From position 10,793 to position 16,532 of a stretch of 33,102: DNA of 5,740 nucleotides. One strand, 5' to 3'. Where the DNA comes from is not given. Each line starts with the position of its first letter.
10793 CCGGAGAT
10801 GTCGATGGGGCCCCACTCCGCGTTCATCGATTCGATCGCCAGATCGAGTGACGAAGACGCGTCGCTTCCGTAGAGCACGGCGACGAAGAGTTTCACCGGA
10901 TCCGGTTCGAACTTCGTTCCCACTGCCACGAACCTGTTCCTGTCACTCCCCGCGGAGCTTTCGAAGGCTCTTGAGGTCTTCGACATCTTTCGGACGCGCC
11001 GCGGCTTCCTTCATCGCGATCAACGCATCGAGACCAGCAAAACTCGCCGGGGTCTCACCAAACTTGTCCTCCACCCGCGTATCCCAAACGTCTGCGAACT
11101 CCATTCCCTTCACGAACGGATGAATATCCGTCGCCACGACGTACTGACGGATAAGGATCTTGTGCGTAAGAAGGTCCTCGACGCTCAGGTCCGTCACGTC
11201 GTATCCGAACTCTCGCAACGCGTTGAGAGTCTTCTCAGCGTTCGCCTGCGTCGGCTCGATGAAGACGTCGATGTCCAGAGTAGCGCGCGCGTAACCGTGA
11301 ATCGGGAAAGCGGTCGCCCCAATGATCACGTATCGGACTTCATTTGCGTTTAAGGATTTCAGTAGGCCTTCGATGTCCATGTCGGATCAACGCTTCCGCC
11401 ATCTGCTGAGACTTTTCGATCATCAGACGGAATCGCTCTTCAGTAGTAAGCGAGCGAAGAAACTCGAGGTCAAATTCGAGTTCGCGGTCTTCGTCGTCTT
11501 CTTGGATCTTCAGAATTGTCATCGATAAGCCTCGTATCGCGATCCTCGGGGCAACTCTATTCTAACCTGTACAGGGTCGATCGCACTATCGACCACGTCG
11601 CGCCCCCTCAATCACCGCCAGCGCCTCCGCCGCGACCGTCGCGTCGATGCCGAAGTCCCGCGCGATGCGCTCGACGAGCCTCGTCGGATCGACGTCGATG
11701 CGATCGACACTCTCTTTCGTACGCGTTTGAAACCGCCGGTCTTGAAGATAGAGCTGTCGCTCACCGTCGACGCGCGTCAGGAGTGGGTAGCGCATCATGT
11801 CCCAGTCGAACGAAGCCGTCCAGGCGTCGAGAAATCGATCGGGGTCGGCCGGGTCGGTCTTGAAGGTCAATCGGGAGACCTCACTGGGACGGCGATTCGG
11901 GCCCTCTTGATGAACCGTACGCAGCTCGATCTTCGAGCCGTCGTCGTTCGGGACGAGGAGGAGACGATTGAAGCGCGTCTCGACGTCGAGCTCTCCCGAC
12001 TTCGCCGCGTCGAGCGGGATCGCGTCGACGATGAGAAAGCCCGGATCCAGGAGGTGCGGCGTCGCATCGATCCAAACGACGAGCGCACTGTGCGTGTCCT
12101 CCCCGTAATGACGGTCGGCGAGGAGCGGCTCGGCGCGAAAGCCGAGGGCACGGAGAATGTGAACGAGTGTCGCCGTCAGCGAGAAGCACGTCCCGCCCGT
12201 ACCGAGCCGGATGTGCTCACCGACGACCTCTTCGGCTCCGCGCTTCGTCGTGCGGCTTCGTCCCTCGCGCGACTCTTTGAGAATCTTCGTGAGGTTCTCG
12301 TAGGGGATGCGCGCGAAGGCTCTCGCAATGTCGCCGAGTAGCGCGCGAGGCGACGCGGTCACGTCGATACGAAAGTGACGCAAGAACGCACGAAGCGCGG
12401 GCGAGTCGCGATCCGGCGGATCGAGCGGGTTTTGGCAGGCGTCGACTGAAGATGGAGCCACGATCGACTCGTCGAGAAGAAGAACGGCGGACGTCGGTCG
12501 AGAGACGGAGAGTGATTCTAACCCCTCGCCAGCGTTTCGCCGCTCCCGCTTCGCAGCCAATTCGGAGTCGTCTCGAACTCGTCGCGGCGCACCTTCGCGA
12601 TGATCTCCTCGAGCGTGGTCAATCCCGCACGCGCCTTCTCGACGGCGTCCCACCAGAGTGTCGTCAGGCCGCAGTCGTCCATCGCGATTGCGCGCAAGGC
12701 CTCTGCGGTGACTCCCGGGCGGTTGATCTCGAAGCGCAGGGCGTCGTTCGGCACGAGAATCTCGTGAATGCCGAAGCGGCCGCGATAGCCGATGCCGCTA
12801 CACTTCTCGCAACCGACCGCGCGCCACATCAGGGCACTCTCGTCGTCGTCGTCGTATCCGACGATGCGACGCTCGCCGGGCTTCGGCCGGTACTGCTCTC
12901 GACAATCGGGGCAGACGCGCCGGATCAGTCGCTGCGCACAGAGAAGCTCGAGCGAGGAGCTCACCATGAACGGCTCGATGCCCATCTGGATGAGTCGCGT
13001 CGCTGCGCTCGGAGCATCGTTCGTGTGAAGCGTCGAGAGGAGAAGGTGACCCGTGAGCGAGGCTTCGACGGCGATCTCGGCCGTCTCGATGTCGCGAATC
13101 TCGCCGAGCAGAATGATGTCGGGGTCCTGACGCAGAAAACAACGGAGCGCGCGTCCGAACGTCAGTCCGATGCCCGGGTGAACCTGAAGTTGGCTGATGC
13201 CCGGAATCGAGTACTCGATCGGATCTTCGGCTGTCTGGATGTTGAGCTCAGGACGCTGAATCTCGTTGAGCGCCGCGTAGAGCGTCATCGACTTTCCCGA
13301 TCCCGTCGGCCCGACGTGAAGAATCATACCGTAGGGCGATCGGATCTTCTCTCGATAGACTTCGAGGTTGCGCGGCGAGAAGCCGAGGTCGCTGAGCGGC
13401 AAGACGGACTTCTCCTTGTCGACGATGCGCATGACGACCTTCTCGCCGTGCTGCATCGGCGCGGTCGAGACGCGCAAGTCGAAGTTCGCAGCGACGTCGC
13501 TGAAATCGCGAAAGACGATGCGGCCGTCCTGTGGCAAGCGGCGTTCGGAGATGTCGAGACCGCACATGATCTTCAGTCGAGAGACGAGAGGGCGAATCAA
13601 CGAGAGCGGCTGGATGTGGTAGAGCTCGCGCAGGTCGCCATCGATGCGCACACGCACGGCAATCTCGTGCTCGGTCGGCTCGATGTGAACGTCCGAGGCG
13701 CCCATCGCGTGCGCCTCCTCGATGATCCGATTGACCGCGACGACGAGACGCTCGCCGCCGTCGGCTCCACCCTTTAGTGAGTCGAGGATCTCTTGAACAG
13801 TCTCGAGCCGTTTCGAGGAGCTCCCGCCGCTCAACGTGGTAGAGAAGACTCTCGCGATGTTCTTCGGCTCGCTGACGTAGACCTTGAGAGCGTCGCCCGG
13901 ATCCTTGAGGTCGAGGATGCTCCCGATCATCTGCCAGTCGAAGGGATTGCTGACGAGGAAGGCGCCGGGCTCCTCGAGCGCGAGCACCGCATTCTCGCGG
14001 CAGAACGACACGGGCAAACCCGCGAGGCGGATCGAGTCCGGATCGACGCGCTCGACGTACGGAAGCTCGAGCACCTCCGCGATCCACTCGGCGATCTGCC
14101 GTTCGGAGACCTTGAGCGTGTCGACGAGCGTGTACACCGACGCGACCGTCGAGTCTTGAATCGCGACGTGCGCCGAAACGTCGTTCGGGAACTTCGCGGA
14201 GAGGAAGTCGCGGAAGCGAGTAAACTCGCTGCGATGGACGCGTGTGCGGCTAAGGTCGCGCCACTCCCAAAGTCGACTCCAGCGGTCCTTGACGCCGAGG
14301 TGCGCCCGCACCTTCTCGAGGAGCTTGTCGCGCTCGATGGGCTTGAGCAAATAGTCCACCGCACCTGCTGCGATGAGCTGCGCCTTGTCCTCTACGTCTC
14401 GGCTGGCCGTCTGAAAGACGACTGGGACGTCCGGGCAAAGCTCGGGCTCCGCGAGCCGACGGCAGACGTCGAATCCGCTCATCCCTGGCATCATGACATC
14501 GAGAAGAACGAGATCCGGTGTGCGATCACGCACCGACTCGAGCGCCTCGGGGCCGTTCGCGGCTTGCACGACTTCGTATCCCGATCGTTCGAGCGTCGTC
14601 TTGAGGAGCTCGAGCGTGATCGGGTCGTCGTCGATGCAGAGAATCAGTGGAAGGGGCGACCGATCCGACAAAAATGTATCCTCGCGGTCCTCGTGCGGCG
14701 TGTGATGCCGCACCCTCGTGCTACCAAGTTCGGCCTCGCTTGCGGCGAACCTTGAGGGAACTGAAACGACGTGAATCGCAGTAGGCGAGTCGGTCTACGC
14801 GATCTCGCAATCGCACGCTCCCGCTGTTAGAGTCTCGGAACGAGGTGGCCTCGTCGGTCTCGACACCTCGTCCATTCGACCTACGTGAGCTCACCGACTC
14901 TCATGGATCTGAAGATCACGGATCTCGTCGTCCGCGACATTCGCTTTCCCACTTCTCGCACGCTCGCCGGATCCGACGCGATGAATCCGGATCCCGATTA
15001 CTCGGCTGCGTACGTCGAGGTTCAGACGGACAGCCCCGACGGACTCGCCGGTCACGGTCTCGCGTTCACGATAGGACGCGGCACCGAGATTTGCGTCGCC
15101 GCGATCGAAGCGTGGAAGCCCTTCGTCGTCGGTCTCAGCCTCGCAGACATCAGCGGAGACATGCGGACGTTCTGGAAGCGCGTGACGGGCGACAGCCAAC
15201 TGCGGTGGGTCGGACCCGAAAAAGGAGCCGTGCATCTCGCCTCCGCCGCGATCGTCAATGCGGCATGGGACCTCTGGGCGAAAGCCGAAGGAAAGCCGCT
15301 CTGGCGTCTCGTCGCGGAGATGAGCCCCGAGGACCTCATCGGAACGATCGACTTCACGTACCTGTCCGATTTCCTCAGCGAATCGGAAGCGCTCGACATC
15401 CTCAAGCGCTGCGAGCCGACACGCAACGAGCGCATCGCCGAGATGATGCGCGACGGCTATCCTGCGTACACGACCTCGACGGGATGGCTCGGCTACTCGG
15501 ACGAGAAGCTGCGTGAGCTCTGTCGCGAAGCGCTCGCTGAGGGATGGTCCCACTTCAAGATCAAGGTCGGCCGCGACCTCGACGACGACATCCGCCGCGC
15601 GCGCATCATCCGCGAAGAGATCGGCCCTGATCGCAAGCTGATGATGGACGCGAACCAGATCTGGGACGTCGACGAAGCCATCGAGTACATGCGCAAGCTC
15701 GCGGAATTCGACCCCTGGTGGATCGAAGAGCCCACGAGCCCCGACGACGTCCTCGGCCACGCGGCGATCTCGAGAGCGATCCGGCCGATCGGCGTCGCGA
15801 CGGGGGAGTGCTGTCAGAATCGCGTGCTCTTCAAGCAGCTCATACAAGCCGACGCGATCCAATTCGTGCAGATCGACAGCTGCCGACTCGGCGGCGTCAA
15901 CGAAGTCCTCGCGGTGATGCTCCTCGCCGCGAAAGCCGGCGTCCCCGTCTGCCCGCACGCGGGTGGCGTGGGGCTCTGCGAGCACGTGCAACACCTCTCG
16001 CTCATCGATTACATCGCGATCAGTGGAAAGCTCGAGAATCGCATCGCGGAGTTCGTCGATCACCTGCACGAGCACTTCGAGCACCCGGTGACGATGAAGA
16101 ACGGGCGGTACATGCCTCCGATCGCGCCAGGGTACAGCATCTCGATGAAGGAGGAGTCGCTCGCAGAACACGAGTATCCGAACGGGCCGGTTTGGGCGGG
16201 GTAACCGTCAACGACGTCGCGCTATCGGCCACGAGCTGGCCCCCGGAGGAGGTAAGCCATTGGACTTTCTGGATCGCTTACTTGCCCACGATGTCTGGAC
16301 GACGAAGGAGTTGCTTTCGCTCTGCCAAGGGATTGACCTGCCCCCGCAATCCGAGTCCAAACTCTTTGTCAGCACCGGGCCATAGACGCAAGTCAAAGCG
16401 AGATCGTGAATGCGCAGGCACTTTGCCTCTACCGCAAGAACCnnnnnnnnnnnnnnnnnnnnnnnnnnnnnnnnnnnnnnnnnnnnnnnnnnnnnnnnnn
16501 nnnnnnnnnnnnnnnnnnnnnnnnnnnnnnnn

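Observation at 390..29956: Mosaic of flawless long ORFs and about ten decayed genes: lesions are clustered, not random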

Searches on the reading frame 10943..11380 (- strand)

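Call 6: search_protein_families(library=pfam, proteins=[window:10943-11380:-], max_evalue=0.01)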
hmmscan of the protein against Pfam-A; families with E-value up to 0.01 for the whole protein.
window:10943-11380:- (145 aa): 2 families
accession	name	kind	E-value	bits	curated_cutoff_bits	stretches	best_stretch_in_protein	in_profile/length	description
PF19502.5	DUF6036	-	1.5e-06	28.5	23.6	1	11-138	16-117/164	Nucleotidyltransferase of unknown function (DUF6036)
PF09970.15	DUF2204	-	7.7e-05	22.8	20.3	1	3-142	5-147/181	Nucleotidyl transferase of unknown function (DUF2204)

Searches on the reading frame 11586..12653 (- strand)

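Call 5: search_protein_families(library=pfam, proteins=[window:11586-12653:-], max_evalue=0.01)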
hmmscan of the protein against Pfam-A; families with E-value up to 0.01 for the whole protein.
window:11586-12653:- (355 aa): 1 family
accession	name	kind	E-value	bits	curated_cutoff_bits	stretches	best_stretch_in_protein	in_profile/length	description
PF00797.23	Acetyltransf_2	-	4.8e-09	36.8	22.8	1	112-337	12-234/240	N-acetyltransferase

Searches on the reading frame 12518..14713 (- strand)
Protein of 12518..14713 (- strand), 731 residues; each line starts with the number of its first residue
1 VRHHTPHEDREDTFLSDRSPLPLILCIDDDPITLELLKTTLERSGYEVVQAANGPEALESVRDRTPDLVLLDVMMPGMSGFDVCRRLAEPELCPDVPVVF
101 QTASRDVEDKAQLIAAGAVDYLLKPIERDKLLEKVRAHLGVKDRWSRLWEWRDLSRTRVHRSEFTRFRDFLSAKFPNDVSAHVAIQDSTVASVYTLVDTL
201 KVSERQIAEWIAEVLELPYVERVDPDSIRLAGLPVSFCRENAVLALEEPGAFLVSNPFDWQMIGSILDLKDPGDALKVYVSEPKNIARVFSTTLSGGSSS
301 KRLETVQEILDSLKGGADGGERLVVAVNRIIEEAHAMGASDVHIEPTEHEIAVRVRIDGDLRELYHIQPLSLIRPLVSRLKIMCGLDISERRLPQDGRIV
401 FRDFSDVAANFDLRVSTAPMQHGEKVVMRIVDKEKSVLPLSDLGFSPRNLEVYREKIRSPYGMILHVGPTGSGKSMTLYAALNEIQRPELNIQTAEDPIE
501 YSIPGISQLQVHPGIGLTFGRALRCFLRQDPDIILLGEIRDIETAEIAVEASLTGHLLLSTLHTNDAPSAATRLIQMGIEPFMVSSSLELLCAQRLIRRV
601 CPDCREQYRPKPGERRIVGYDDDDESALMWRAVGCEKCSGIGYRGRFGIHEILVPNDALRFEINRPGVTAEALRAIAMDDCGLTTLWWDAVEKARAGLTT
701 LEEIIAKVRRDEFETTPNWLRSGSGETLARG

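Call 5: search_protein_families(library=pfam, proteins=[window:12518-14713:-], max_evalue=0.01)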
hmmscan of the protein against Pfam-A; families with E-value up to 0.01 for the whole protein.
window:12518-14713:- (731 aa): 3 families
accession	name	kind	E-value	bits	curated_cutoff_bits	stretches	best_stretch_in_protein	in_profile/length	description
PF00437.27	T2SSE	-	6.5e-117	390.7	24.9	1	323-705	8-369/370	Type II/IV secretion system protein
PF00072.30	Response_reg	-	3.4e-32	111.3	30.2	1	24-136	1-111/111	Response regulator receiver domain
PF05157.20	MshEN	-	0.004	17.5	23.1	0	221-269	9-60/90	MshEN domain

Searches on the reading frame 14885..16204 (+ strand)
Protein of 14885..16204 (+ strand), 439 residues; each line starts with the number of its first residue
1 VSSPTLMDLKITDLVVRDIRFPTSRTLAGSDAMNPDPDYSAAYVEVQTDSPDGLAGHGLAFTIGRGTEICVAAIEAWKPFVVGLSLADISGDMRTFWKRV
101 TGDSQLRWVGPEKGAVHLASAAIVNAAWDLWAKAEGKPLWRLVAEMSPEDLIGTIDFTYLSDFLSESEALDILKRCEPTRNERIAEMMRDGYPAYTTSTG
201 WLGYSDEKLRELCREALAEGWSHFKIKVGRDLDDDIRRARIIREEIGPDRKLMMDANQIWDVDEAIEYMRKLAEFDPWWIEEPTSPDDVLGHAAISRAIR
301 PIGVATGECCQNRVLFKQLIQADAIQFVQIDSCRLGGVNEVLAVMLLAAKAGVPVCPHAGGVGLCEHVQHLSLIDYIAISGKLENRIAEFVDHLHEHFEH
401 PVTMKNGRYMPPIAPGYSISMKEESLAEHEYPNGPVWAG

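Call 5: search_protein_families(library=pfam, proteins=[window:14885-16204:+], max_evalue=0.01)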
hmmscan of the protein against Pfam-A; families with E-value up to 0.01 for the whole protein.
window:14885-16204:+ (439 aa): 3 families
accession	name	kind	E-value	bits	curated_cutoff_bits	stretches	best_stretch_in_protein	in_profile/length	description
PF13378.12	MR_MLE_C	-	9.6e-66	222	29.4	1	209-424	2-218/219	Enolase C-terminal domain-like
PF02746.21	MR_MLE_N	-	2.5e-09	37.8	22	1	41-143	26-116/117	Mandelate racemase / muconate lactonizing enzyme, N-terminal domain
PF07476.17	MAAL_C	-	0.0043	16.7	27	1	299-356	137-194/249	Methylaspartate ammonia-lyase C-terminus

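Call 26: find_related_loci(query=window:14885-16204:+, collection=metagenome_contigs, flank=10000)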
Query window:14885-16204:+ (439 aa) in metagenome_contigs; peptide patterns used: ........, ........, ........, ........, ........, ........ (x = any residue, [..] = any of these).
600 stretches matched a pattern (row limit reached: there are more); 588 encode a relative of the query (tblastn E <= 1e-3); the best 80 are kept; 80 distinct loci.
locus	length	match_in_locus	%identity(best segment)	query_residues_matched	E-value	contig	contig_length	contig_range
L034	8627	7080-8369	71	7-437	0e+0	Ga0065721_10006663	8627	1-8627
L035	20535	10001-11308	69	2-437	0e+0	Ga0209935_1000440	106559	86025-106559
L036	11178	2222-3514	70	7-437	0e+0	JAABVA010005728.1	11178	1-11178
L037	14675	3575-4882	70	1-439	0e+0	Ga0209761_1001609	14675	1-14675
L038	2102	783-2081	68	5-437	0e+0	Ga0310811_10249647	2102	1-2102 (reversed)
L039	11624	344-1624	71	11-437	0e+0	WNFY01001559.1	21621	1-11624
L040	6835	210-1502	68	6-438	0e+0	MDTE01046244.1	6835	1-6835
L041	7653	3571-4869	69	5-437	0e+0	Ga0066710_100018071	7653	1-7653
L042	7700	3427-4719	69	7-437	0e+0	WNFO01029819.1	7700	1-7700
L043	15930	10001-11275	71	7-431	0e+0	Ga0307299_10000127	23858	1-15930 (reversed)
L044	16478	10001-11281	71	9-437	0e+0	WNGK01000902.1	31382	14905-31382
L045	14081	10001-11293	70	7-437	0e+0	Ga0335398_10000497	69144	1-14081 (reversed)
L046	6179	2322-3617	67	6-437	0e+0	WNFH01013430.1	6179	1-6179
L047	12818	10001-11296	69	7-438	0e+0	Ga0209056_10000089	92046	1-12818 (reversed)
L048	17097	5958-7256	70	7-439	0e+0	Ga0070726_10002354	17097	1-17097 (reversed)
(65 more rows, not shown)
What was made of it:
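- Tried and rejected: The metagenome scan with the enolase-superfamily protein (call 26) returned 80 loci.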

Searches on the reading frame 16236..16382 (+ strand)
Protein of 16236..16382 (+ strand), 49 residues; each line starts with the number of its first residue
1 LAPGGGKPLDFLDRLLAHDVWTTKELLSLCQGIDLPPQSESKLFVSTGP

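Call 46: search_protein_families(library=pfam, proteins=[window:16236-16382:+], max_evalue=1)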
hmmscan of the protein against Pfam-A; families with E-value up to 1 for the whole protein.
seq(49 aa): 0 families
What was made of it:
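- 16263..16334 (+): Possible DinB-like helix-1 remnant in the helicase-enolase spacer. Unconfirmed. No Pfam hit (call 46).
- Tried and rejected: Pfam on the 16263-16334 'DinB-like' peptide, on the middle pieces of the two dockerin pseudogenes and on the 76-aa membrane ORF gave no hits (call 46).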
